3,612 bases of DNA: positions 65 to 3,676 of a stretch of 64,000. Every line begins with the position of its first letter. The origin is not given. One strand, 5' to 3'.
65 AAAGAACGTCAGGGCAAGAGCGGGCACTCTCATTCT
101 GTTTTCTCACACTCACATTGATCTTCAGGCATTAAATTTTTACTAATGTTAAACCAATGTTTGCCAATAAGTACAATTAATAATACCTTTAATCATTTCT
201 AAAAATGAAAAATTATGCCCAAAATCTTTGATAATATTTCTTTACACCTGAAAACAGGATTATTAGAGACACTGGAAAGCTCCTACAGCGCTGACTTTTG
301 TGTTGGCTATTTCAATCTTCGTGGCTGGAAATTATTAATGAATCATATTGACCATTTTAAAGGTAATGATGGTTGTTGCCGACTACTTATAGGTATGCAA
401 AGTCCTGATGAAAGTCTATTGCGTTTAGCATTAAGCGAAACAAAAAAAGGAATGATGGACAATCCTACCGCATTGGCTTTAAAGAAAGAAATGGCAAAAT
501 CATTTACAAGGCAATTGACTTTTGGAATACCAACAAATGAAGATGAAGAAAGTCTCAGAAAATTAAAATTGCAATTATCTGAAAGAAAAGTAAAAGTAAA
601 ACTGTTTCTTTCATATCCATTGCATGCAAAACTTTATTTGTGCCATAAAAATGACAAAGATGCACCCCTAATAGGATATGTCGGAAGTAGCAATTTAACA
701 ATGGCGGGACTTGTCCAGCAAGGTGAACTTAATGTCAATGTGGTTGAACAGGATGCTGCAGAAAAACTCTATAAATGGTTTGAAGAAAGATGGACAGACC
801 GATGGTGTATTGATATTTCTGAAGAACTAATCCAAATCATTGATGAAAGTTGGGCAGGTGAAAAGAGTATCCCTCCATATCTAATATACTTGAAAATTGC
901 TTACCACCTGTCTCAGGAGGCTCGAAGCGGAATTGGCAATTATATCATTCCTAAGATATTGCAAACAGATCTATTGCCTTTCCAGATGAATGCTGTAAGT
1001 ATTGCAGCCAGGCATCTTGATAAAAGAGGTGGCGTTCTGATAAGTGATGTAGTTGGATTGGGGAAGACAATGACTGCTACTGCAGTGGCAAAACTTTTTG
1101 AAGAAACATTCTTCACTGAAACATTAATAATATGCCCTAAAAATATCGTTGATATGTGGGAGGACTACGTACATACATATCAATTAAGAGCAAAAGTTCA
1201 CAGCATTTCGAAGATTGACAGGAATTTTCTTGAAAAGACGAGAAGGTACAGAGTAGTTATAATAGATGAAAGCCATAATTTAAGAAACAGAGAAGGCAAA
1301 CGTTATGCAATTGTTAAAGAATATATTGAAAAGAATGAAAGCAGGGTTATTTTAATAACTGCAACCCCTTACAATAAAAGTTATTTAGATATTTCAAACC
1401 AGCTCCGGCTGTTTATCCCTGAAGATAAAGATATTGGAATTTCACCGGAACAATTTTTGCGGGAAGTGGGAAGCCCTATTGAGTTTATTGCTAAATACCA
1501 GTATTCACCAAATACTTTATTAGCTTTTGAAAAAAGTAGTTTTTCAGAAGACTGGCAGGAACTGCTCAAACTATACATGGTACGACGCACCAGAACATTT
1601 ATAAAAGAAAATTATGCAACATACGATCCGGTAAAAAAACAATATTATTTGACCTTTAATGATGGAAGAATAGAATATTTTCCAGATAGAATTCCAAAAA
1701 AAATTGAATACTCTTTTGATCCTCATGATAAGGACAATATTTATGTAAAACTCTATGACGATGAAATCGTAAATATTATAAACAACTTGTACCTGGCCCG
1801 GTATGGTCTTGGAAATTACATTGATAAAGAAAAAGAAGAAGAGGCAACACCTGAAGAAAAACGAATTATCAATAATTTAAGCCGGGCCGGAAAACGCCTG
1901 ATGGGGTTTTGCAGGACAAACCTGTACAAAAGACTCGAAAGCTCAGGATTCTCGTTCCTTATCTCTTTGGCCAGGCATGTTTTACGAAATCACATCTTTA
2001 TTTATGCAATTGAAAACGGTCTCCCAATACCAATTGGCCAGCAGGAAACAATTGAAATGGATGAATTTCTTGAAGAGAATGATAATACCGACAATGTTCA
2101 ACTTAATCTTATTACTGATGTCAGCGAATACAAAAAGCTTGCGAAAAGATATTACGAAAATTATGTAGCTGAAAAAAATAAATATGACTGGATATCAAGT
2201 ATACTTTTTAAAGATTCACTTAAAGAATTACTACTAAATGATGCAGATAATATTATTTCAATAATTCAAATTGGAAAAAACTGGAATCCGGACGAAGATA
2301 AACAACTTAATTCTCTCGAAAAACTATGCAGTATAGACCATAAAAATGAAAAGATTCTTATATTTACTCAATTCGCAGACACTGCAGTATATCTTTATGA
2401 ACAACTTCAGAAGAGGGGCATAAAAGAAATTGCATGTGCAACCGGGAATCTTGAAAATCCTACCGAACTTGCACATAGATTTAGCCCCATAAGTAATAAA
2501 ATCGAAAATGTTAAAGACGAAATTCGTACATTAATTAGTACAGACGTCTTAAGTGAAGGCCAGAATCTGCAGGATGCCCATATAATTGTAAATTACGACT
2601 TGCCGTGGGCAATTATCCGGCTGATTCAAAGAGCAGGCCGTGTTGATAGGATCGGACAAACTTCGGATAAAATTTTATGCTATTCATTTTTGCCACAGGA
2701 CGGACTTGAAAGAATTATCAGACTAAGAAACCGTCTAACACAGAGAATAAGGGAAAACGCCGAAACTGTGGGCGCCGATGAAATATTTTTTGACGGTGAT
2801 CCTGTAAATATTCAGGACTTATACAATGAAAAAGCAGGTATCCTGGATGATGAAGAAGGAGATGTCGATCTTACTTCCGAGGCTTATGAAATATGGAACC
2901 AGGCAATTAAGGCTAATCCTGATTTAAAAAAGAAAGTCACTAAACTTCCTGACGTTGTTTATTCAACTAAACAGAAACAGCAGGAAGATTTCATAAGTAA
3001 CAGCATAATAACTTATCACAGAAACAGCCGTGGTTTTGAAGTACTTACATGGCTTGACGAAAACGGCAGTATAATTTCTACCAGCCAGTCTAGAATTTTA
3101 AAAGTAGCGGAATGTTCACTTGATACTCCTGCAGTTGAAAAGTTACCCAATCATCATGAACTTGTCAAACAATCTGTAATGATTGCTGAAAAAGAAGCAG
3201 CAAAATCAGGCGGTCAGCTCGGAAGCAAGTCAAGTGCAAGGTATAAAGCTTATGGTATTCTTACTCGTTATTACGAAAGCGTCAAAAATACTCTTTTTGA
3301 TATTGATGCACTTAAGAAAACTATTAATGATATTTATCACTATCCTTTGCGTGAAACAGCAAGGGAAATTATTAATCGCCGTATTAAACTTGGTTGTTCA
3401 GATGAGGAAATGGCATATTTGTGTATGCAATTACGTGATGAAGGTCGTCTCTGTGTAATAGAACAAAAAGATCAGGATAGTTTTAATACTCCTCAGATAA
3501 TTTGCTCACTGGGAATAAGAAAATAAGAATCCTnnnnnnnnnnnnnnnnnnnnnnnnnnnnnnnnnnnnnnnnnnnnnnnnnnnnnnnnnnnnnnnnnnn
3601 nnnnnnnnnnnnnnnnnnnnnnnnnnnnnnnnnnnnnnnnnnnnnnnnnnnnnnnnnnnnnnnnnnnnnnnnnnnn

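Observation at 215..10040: One operon joining a PLD-SNF2 helicase/methyltransferase pair to an OLD/UvrD (Gabija-like) pair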

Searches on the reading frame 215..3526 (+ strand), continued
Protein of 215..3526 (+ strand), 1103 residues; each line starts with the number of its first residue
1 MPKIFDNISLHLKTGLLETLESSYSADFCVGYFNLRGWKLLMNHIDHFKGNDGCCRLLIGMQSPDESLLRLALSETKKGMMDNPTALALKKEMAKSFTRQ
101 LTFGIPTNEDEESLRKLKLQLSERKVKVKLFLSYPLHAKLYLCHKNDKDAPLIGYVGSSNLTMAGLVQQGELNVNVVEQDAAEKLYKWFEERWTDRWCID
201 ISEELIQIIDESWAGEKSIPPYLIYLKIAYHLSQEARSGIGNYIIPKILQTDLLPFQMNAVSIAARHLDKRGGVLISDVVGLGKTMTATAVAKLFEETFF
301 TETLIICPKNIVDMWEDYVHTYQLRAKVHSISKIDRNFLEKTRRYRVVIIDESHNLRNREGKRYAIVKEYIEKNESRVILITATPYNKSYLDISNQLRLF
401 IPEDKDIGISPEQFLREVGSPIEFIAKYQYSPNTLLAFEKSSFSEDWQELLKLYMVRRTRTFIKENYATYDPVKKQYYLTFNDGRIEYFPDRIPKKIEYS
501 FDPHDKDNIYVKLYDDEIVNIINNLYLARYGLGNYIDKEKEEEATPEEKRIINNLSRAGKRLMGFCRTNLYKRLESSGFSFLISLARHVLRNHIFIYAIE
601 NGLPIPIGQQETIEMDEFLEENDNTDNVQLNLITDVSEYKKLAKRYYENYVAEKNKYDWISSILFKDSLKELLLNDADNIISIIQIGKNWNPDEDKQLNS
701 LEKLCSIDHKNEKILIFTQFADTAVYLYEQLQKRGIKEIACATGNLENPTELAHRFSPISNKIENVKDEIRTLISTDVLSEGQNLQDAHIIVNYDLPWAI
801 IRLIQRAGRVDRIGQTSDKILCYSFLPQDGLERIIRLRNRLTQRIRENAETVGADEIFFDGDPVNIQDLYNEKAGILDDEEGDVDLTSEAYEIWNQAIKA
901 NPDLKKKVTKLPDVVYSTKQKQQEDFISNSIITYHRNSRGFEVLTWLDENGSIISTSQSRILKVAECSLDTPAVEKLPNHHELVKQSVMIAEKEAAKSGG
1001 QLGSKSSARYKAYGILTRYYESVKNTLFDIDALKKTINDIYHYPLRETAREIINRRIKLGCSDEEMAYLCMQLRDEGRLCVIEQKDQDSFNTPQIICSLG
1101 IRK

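Call 32: search_protein_families(library=padloc, proteins=[L015:19071-20798:+, L015:20951-22276:+, L017:9329-12247:+, L048:10673-13672:+, L050:16338-17897:+, L028:16798-18444:+, L026:15523-16863:+, L026:16860-18071:+, L010:16977-18068:+, L050:19130-20122:+], max_evalue=0.00001)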
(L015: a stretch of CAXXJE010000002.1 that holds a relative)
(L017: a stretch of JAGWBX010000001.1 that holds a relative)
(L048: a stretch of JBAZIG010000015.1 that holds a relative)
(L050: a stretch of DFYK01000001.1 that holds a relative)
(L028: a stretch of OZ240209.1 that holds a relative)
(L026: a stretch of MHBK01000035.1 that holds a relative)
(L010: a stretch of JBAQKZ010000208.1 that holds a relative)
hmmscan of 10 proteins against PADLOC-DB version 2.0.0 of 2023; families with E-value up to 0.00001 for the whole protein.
L015:19071-20798:+ (575 aa): 28 families (the best 25 are shown)
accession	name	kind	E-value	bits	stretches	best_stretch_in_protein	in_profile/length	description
PDLC02693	Orf5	-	3.9e-91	304.7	1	12-573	2-542/543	Orf5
PDLC04154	HEC-06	-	1.6e-64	216.6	1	3-575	8-566/569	-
PDLC04155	HEC-06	-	9.9e-63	210.5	1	3-574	6-559/562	-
PDLC04157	HEC-06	-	1.5e-61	206.7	1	16-574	20-556/558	-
PDLC03655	mREase_IV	-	4.2e-54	182.1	3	180-489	211-518/629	Type IV methyl-directed restriction enzyme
PDLC02687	Orf5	-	8.7e-50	168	1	8-557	7-542/543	Orf5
PDLC02700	Orf5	-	2.8e-45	153.1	1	17-573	10-555/555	Orf5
PDLC02695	Orf5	-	1.2e-41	140.8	2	2-100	3-102/601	Orf5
PDLC02691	Orf5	-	1.7e-35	120.6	2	120-573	133-579/579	Orf5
PDLC02701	Orf5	-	7.1e-35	118.5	1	9-573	10-594/596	Orf5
PDLC02702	Orf5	-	1.6e-34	117.6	1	18-574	2-542/543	Orf5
PDLC02692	Orf5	-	1.8e-25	87.7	1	17-574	6-557/558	Orf5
PDLC02689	Orf5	-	6.5e-22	75.8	1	11-575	11-558/558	Orf5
PDLC02789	SspE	-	7.6e-22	75.6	2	9-98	9-109/749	SspE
PDLC02792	SspE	-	7.8e-22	75.4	2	14-101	20-115/771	SspE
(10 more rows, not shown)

L015:20951-22276:+ (441 aa): 3 families
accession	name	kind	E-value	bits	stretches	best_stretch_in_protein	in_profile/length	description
PDLC02402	Aga_SIR2-PNTD1-PNTD2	-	3.1e-15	53.4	1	147-342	341-540/876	Class I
PDLC02394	pAgo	-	2.8e-11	39.9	1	12-295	52-356/1121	-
PDLC02418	Aga_SIR2-Kinase-PNTD1-PNTD2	-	2.9e-09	33.7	1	209-342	265-418/756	Class I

L017:9329-12247:+ (972 aa): 1 family
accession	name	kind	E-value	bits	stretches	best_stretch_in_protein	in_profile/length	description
PDLC04166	Dsr1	-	5.5e-26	88.6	1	444-801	732-1061/1227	-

L048:10673-13672:+ (999 aa): 21 families
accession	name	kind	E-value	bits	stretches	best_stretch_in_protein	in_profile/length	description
PDLC03603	REase_MTase_IIG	-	1.9e-27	93.7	1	97-816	73-775/1016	Type IIG restriction enzyme-methyltransferase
PDLC03623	REase_MTase_IIG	-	1.7e-25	87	1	190-611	164-555/1022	Type IIG restriction enzyme-methyltransferase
PDLC03604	REase_MTase_IIG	-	1.5e-21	74.2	1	202-554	232-601/1011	Type IIG restriction enzyme-methyltransferase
PDLC04134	mad2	-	1.2e-14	52.1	1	197-569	156-414/492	mads_2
PDLC03021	MTase_I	-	1.2e-14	52.1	1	355-580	162-354/491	Type I methyltransferase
PDLC02529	PglX|PglXI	-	2.1e-14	50.2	1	384-463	227-305/1189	PglX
PDLC03338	MTase_II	-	1.3e-11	41.9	1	354-509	127-262/604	Type II methyltransferase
PDLC03348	MTase_II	-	1.6e-11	41.5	1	352-550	216-404/727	Type II methyltransferase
PDLC03313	MTase_II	-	4.9e-11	39.8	1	353-551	19-203/563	Type II methyltransferase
PDLC02521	PglX|PglXI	-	1.3e-10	37.9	1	381-450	304-371/1174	PglX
PDLC03267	MTase_II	-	1.5e-10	38.7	1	347-552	6-170/539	Type II methyltransferase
PDLC03599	REase_MTase_IIG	-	5.2e-10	35.8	1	375-505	339-482/959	Type IIG restriction enzyme-methyltransferase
PDLC03600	REase_MTase_IIG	-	1.4e-09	34.5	1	385-450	301-364/1205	Type IIG restriction enzyme-methyltransferase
PDLC02525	PglX|PglXI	-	3.6e-09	33.8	1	385-449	284-346/607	PglX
PDLC03630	REase_MTase_IIG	-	4.1e-09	32.8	1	357-456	371-474/1100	Type IIG restriction enzyme-methyltransferase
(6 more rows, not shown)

L050:16338-17897:+ (519 aa): 0 families

L028:16798-18444:+ (548 aa): 0 families

L026:15523-16863:+ (446 aa): 9 families
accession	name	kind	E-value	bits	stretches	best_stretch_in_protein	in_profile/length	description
PDLC03622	REase_MTase_IIG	-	3.3e-33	112.2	1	33-213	960-1128/1524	Type IIG restriction enzyme-methyltransferase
PDLC03613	REase_MTase_IIG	-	1.5e-30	103.7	1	7-425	801-1236/1250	Type IIG restriction enzyme-methyltransferase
PDLC03620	REase_MTase_IIG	-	1.9e-21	73.4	1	257-434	1192-1364/1378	Type IIG restriction enzyme-methyltransferase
PDLC03365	MTase_II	-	2.7e-14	50.9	1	264-350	417-502/578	Type II methyltransferase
PDLC03237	MTase_II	-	9.9e-08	28.3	1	33-338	281-567/1036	Type II methyltransferase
PDLC03021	MTase_I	-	1.9e-06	25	1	40-117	306-382/491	Type I methyltransferase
PDLC03612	REase_MTase_IIG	-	2.2e-06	24.1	0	30-117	840-919/1247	Type IIG restriction enzyme-methyltransferase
PDLC03018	MTase_I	-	3.2e-06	23.9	1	40-94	532-586/749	Type I methyltransferase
PDLC03023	MTase_I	-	3.4e-06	23.7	1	31-152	568-683/716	Type I methyltransferase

L026:16860-18071:+ (403 aa): 83 families (the best 25 are shown)
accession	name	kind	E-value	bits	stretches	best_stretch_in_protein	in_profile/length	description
PDLC04182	HEC-01A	-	1.2e-48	164.1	2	208-399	210-402/406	-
PDLC04183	HEC-01A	-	7.5e-46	155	1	1-366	1-365/402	-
PDLC04175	HEC-01A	-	5e-42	142.2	2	210-394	173-355/363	-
PDLC04178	HEC-01A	-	5.6e-42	142.2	1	4-350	7-332/399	-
PDLC04177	HEC-01A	-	1.2e-36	124.6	2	206-396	202-387/393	-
PDLC04176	HEC-01A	-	6.9e-36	122.4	2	202-362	174-334/371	-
PDLC04144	HEC-01B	-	6.3e-34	115.7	2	208-385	200-376/395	-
PDLC04389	PDC-M07A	-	1.1e-32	111.7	2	213-372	218-398/443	-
PDLC04184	HEC-01A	-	3.4e-32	110.1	2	189-352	218-394/464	-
PDLC04179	HEC-01A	-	7e-32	109.1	2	211-367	267-423/459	-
PDLC04393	PDC-M07A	-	9e-32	108.6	2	214-396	216-404/435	-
PDLC04391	PDC-M07A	-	1.1e-29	101.7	2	214-363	208-366/412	-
PDLC04392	PDC-M07A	-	1.5e-29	101.3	2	193-395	197-401/432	-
PDLC02980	AriA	-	1.7e-28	98.5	1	28-350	1-304/304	-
PDLC04135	mad3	-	3.1e-25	87.5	1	6-351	2-329/374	mads_3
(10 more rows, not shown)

L010:16977-18068:+ (363 aa): 33 families (the best 25 are shown)
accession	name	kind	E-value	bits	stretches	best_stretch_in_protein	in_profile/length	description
PDLC04807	PDC-S02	-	1.7e-125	416.9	1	20-354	11-347/351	-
PDLC04822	PDC-S02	-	1.3e-118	393.8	1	20-314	8-293/294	-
PDLC04817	PDC-S02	-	7.9e-99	328.8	2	20-219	6-206/286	-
PDLC04795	PDC-S02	-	1.4e-87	292.2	1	21-353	23-351/357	-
PDLC04831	PDC-S02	-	4.2e-87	290.8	1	21-344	10-329/346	-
PDLC04825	PDC-S02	-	3.8e-80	266.4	1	11-199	4-192/193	-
PDLC04803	PDC-S02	-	7.4e-79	263.2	1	85-353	4-265/269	-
PDLC04810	PDC-S02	-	1e-78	263.1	1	24-351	13-349/355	-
PDLC04820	PDC-S02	-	1e-59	200.3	1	21-345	25-319/332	-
PDLC04827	PDC-S02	-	2.6e-54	182.3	1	21-245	9-231/234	-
PDLC04813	PDC-S02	-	1.2e-49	166.5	1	191-352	6-168/175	-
PDLC04821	PDC-S02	-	6.5e-41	137.6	1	22-141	10-129/133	-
PDLC01464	PD_DExK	-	1.2e-37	127.1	1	121-266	1-126/126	"CAS-I,CAS-II,CAS-III,CAS-IV,CAS-V,CAS-VI; associated"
PDLC04826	PDC-S02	-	7.6e-36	121.8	1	25-233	14-217/222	-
PDLC04812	PDC-S02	-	1.5e-31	107.3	1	23-164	9-148/151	-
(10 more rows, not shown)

L050:19130-20122:+ (330 aa): 0 families

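Call 34: find_encoding_contigs(protein=P0001, flank=10000, max_places=3)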
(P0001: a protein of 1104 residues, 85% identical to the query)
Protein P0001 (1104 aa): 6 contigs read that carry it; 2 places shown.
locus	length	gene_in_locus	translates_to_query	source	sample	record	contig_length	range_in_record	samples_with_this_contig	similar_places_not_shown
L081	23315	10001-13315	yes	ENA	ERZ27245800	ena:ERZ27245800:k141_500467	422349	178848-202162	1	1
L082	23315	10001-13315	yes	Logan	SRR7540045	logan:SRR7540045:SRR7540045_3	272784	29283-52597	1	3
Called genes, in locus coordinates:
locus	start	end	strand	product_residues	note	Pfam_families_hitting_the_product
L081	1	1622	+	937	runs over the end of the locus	PF01565:FAD_binding_4, PF02913:FAD-oxidase_C, PF12838:Fer4_7 (weak), PF13183:Fer4_8, PF13534:Fer4_17 (weak), PF02754:CCG (faint)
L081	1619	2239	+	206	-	PF22175:Ogg-HhH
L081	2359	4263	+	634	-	PF00578:AhpC-TSA, PF08534:Redoxin, PF00085:Thioredoxin (weak), PF13098:Thioredoxin_2, PF13905:Thioredoxin_8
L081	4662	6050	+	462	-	PF00206:Lyase_1, PF10415:FumaraseC_C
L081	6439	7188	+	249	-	PF17293:Arm-DNA-bind_5 (weak), PF13102:Phage_int_SAM_5, PF00589:Phage_integrase (weak)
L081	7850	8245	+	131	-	-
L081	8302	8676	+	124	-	-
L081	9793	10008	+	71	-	-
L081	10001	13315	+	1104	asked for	PF13091:PLDc_2, PF09565:RE_NgoFVII (weak), PF00176:SNF2-rel_dom (weak), PF04851:ResIII (faint), PF00176:SNF2-rel_dom (weak), PF00271:Helicase_C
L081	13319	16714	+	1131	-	PF20473:MmeI_Mtase, PF07669:Eco57I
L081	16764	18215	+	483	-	PF00383:dCMP_cyt_deam_1, PF13749:HATPase_c_4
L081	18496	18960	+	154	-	-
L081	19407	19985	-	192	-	PF00149:Metallophos (weak)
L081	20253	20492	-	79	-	-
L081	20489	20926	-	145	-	-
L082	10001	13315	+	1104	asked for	PF13091:PLDc_2, PF09565:RE_NgoFVII (weak), PF00176:SNF2-rel_dom (weak), PF04851:ResIII (faint), PF00176:SNF2-rel_dom (weak), PF00271:Helicase_C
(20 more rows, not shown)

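Call 96: predict_structure(alignment_id=A1)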
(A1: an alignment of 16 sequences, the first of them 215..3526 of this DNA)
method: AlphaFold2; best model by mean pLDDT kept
length: 1103 residues; sequences in the alignment: 16
mean_pLDDT: 61.1   pTM: 0.44
mean pLDDT of the five models: 61.1, 58.7, 57.0, 53.9, 52.1
residues with pLDDT >= 90: 7; 70-90: 473; 50-70: 267; < 50: 356
segments of 3 or more residues with pLDDT < 50: 1-12, 133-182, 233-283, 353-361, 382-463, 559-565, 610-630, 758-765, 780-782, 797-805, 809-811, 829-901, 904-910, 998-1000, 1082-1090
pLDDT, mean of each block of 10 residues (from residue 1): 28 54 60 60 74 69 55 56 60 65 71 83 81 43 37 32 31 33 58 70 79 71 73 38 27 32 42 38 50 62 74 69 76 74 74 43 65 65 38 44 37 30 26 30 31 30 54 73 66 72 73 76 66 78 82 64 53 74 82 88 77 41 34 79 83 78 87 88 84 83 87 80 82 86 65 62 54 70 58 61 47 60 64 45 37 26 25 22 28 40 46 65 66 77 82 75 76 80 85 60 63 87 73 83 65 77 88 80 38 76 81
secondary structure, 60 per line:
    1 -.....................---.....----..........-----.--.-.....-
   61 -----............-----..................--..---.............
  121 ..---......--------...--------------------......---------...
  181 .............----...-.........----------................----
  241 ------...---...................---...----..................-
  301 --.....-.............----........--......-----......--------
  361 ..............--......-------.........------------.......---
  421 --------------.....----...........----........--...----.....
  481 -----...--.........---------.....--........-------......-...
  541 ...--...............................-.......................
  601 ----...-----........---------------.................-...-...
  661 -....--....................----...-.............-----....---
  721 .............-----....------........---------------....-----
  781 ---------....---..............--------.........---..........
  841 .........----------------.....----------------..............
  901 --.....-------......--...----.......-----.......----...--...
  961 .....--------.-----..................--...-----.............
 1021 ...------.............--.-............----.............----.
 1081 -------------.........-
elements in order (helices of 4 or more, strands of 3 or more residues): H2-22 E26-30 H35-44 E55-59 H66-77 H83-100 H108-122 E126-131 E140-142 H163-168 H178-193 E198-200 H202-210 H221-236 H253-271 E275-277 H282-299 E303-307 H309-321 E326-330 H336-341 E347-352 H361-374 E377-382 H390-398 H411-417 H435-439 H444-454 H459-466 E469-471 E476-480 E486-488 E491-499 H509-513 H516-523 H531-535 H538-543 H546-576 H578-600 E605-607 H613-620 H636-652 E658-660 H668-687 H696-708 E714-717 H721-733 E739-742 H749-756 E772-775 E790-793 H797-810 E819-827 H831-849 H866-870 H887-900 H903-907 E915-920 E930-936 E942-948 E953-955 H958-965 H980-997 H1008-1023 H1030-1042 H1047-1058 H1063-1075 E1094-1102

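Call 99: fold_search(model_id=the predicted structure, library=pdb)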
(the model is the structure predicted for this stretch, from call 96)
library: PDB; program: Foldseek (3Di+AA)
matches with E <= 10: 1513; with E <= 0.001: 250
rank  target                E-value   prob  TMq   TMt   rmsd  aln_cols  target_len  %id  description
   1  8so8                  3.3e-14  1.00  0.22  0.27  23.1      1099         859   14  Crystal structure of an N-terminally truncated variant of Escherichia coli RapA (released 2024-07-03)
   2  8spg                  5.5e-14  1.00  0.21  0.27  24.2      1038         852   14  Crystal structure of N-terminally truncated Escherichia coli RapA in complex with MgADP (released 2024-07-03)
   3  5jxr_A                6.7e-14  1.00  0.16  0.27  33.0       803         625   14  Crystal structure of MtISWI (released 2016-12-07)
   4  6bog_A                7.4e-14  1.00  0.21  0.24  23.3      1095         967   15  Crystal structure of RapA, a Swi2/Snf2 protein that recycles RNA polymerase during transcription (released 2017-12-13)
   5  8t0l_F                3.8e-13  1.00  0.24  0.27  22.0      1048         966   14  E. coli Sw2/Snf2 ATPase RapA bound to both ADP-AlF3 and reconstituted E. coli RNA polymerase post-termination complex  (released 2025-04-02)
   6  7vdv_A                1.0e-12  1.00  0.26  0.33  26.2       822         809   12  The overall structure of human chromatin remodeling PBAF-nucleosome complex (released 2022-05-18)
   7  9jao_C                1.7e-12  1.00  0.26  0.41  18.6       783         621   15  The structure of SMARCAD1 bound to the hexasome in the presence of ADP-BeFx (released 2025-04-30)
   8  7vdt_A                3.4e-12  1.00  0.25  0.42  22.4       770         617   12  The motor-nucleosome module of human chromatin remodeling PBAF-nucleosome complex (released 2022-05-18)
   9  9rl4_I                5.6e-12  1.00  0.25  0.34  34.9       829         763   12  Structure of BAF in complex with OCT4-SOX2-bound nucleosome - SHL-6 (released 2026-02-11)
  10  5o9g_W                7.6e-12  1.00  0.25  0.30  19.6       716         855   13  Structure of nucleosome-Chd1 complex (released 2017-10-11)
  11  9n6h_K                8.5e-12  1.00  0.25  0.34  33.9       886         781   14  2.54 A S.cerevisiae Chd1[L886G/L889G/L891G]-nucleosome 1:1 complex (released 2025-06-11)
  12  9wbz_A                8.9e-12  1.00  0.25  0.38  27.3       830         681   12  The structure of NCP-motor-ARP module of ncBAF-nucleosome complex (released 2026-02-18)
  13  9n6i_L                9.4e-12  1.00  0.28  0.37  33.6       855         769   14  2.61 A S.cerevisiae Chd1[L886G/L889G/L891G]-nucleosome 2:1 complex (released 2025-06-11)
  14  9gd3_W                1.2e-11  1.00  0.26  0.32  36.1       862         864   12  Structure of a mononucleosome bound by one copy of Chd1 with the DBD on the exit-side DNA. (released 2024-09-18)
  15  7zke_E                1.6e-11  1.00  0.28  0.20  16.0       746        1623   15  Mot1:TBP:DNA - pre-hydrolysis state (released 2023-04-26)
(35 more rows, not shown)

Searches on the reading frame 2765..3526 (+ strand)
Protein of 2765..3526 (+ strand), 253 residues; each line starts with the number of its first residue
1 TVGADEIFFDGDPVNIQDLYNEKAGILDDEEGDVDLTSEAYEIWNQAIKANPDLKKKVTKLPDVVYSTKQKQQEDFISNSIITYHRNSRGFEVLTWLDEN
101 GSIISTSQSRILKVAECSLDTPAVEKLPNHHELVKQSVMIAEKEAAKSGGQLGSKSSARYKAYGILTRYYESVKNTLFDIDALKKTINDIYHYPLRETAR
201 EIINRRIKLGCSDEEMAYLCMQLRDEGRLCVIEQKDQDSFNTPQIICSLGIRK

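Call 25: search_protein_families(library=pfam, proteins=[window:2765-3526:+], max_evalue=5)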
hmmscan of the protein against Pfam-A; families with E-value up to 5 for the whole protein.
window:2765-3526:+ (253 aa): 2 families
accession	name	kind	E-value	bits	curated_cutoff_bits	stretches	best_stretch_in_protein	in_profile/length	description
PF21209.4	Bac_rhamnosid-like_N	-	0.063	13.1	27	1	90-152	77-137/209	Alpha-rhamnosidase-like, bacteroidetes, N-terminal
PF20138.4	DUF6528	-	0.14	11.5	23.5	1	43-128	172-259/327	Family of unknown function (DUF6528)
